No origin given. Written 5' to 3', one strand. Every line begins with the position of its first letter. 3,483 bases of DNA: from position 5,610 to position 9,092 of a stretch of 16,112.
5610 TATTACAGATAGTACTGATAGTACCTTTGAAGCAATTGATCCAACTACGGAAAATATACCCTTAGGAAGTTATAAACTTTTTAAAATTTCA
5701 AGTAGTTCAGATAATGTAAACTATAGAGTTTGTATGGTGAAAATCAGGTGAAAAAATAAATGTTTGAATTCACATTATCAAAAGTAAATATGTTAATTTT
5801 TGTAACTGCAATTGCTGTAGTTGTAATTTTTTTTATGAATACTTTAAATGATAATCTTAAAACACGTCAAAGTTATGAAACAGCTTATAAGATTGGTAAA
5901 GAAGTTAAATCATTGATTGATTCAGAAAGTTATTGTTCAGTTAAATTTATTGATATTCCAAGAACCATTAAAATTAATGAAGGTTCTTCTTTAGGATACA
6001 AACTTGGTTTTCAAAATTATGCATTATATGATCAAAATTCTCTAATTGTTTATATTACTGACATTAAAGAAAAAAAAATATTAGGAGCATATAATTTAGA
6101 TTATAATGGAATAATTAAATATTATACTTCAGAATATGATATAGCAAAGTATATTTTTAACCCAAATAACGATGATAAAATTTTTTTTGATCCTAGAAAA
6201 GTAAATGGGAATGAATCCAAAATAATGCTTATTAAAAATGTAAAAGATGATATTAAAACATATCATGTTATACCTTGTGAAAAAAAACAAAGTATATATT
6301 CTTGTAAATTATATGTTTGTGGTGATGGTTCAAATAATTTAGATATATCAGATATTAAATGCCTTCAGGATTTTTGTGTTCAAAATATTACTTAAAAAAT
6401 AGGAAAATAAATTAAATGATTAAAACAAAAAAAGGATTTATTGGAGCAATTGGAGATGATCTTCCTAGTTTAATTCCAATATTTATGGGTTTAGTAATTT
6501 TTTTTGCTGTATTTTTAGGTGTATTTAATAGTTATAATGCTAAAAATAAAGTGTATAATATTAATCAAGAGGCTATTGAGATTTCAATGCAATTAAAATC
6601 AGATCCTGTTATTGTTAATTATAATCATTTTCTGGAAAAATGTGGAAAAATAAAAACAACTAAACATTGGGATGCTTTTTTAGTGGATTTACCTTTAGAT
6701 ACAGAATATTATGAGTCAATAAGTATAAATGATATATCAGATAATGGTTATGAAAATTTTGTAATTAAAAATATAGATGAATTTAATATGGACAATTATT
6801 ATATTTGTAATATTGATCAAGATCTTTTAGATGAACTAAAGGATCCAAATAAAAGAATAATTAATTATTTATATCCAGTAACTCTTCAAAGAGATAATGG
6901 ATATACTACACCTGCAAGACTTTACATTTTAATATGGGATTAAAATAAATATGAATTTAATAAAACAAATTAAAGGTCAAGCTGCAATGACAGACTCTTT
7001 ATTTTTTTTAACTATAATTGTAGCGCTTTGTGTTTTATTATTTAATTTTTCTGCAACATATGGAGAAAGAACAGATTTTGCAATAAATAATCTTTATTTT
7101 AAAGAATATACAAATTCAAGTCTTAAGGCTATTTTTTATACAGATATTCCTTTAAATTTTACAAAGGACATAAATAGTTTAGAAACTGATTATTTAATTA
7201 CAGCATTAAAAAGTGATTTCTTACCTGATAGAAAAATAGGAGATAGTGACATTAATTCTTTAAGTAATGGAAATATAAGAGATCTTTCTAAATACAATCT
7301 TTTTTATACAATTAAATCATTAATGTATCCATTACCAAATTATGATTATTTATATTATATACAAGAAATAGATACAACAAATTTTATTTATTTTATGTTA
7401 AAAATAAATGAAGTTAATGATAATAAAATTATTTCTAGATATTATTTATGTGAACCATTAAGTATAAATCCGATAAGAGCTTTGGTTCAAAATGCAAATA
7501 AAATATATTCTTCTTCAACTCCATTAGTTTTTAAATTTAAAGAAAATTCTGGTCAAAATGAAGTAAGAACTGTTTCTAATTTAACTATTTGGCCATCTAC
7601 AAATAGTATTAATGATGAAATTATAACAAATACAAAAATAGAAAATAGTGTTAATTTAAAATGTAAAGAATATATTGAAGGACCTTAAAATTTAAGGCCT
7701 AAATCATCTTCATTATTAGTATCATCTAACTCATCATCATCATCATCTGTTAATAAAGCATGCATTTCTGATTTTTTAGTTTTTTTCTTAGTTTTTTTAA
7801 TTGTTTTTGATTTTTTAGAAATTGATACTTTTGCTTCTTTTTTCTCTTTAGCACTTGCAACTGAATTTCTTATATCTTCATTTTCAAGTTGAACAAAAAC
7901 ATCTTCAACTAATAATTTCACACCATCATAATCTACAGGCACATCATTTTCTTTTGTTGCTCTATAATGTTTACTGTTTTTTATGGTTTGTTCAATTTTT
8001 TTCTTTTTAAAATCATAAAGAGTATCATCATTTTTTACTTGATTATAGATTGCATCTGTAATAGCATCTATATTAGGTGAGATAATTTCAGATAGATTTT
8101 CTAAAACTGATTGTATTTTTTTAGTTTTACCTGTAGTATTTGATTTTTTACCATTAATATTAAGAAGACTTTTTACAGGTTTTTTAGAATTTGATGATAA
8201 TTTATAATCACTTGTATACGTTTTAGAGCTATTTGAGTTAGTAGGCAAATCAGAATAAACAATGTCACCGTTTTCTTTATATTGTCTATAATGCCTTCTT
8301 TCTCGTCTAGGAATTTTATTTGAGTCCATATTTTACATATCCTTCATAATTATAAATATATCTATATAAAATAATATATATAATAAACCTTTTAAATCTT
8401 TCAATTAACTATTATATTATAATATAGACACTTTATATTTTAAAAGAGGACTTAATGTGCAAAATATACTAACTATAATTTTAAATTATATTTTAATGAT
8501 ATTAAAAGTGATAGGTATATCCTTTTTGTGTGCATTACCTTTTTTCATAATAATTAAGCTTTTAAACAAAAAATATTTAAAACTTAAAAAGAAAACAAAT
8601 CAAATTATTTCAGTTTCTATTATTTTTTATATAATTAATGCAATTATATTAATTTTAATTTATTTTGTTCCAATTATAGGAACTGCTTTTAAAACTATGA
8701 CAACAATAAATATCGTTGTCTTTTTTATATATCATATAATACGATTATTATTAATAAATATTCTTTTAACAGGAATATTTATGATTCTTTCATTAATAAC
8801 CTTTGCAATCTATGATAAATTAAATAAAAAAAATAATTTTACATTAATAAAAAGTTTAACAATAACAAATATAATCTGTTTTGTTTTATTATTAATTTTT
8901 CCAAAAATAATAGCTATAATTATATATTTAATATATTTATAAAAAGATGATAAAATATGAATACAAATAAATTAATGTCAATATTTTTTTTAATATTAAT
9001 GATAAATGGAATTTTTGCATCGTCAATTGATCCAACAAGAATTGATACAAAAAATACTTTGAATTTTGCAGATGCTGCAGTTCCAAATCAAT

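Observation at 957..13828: Pilus cluster plus giant anchored surface protein: candidate cell-contact or host-attachment module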

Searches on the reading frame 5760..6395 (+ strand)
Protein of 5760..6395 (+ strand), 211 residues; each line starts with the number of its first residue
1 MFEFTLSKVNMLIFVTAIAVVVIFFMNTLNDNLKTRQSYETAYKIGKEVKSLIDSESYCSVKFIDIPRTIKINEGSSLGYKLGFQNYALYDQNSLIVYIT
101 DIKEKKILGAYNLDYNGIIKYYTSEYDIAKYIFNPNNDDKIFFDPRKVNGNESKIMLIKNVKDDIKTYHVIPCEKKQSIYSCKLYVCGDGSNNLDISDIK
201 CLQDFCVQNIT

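Call 4: search_protein_families(library=pfam, max_evalue=0.1, proteins=[window:5760-6395:+])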
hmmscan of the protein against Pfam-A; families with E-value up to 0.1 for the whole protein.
window:5760-6395:+ (211 aa): 2 families
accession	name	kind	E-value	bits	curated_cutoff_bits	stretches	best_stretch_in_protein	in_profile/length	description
PF06092.17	DUF943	-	0.0066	16.5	25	1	152-207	54-109/151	Enterobacterial putative membrane protein (DUF943)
PF04964.19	Flp_Fap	-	0.021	15.1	32.2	1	15-36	17-38/46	Flp/Fap pilin component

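Call 7: search_protein_families(library=ncbifam, max_evalue=0.1, proteins=[window:5760-6395:+])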
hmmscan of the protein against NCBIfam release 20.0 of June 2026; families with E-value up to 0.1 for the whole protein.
window:5760-6395:+ (211 aa): 1 family
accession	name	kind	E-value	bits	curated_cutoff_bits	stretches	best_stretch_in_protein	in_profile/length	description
NF041581.1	SosA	equivalog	0.05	13.8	60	1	8-40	10-41/77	DNA damage-induced cell division inhibitor SosA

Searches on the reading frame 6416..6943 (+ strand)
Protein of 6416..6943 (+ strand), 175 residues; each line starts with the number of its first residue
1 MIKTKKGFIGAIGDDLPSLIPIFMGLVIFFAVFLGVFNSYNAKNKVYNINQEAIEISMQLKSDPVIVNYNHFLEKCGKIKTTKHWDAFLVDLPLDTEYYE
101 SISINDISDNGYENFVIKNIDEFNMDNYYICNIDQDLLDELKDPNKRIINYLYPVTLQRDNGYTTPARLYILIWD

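Call 4: search_protein_families(library=pfam, max_evalue=0.1, proteins=[window:6416-6943:+])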
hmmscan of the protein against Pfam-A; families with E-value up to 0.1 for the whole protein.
window:6416-6943:+ (175 aa): 0 families

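Call 7: search_protein_families(library=ncbifam, max_evalue=0.1, proteins=[window:6416-6943:+])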
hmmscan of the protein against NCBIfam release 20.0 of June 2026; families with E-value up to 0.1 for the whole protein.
window:6416-6943:+ (175 aa): 1 family
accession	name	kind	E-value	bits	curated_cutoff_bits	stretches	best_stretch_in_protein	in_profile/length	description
NF005267.0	PRK06770.1-3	subfamily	0.043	13.8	168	0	19-82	10-75/170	hypothetical protein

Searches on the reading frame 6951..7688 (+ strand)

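Call 4: search_protein_families(library=pfam, max_evalue=0.1, proteins=[window:6951-7688:+])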
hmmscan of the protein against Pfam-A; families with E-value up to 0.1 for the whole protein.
window:6951-7688:+ (245 aa): 0 families

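Call 7: search_protein_families(library=ncbifam, max_evalue=0.1, proteins=[window:6951-7688:+])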
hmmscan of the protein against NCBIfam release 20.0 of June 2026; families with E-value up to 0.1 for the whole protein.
window:6951-7688:+ (245 aa): 1 family
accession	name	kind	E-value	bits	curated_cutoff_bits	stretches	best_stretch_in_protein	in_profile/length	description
NF040647.1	IPPK_Arch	equivalog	0.037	13.3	120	1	40-123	114-198/259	isopentenyl phosphate kinase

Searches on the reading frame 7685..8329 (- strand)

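Call 4: search_protein_families(library=pfam, max_evalue=0.1, proteins=[window:7685-8329:-])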
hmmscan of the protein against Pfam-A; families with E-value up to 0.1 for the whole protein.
window:7685-8329:- (214 aa): 1 family
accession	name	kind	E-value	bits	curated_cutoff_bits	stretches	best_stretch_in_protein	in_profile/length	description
PF11563.14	Protoglobin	-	0.011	16.2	25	1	69-107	15-53/158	Protoglobin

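Call 7: search_protein_families(library=ncbifam, max_evalue=0.1, proteins=[window:7685-8329:-])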
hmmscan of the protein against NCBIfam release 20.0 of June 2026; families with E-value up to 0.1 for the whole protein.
window:7685-8329:- (214 aa): 0 families

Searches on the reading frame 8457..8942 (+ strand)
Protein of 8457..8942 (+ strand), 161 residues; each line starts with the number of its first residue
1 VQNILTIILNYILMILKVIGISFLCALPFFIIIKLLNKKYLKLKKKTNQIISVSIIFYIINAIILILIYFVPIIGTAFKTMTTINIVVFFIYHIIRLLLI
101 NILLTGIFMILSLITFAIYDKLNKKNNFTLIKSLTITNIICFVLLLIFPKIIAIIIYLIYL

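Call 5: search_protein_families(library=pfam, max_evalue=0.1, proteins=[window:8457-8942:+])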
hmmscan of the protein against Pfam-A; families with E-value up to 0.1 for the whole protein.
window:8457-8942:+ (161 aa): 2 families
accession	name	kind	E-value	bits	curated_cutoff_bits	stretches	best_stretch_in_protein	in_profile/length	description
PF13197.11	DUF4013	-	0.0026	18.1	26.9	1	51-159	51-162/168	Protein of unknown function (DUF4013)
PF13800.11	Sigma_reg_N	-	0.02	15.6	26.3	1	15-53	12-49/91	Sigma factor regulator N-terminal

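Call 67: search_protein_families(library=ncbifam, max_evalue=10, proteins=[window:8457-8942:+])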
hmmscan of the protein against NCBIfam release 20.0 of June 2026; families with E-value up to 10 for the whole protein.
window:8457-8942:+ (161 aa): 0 families
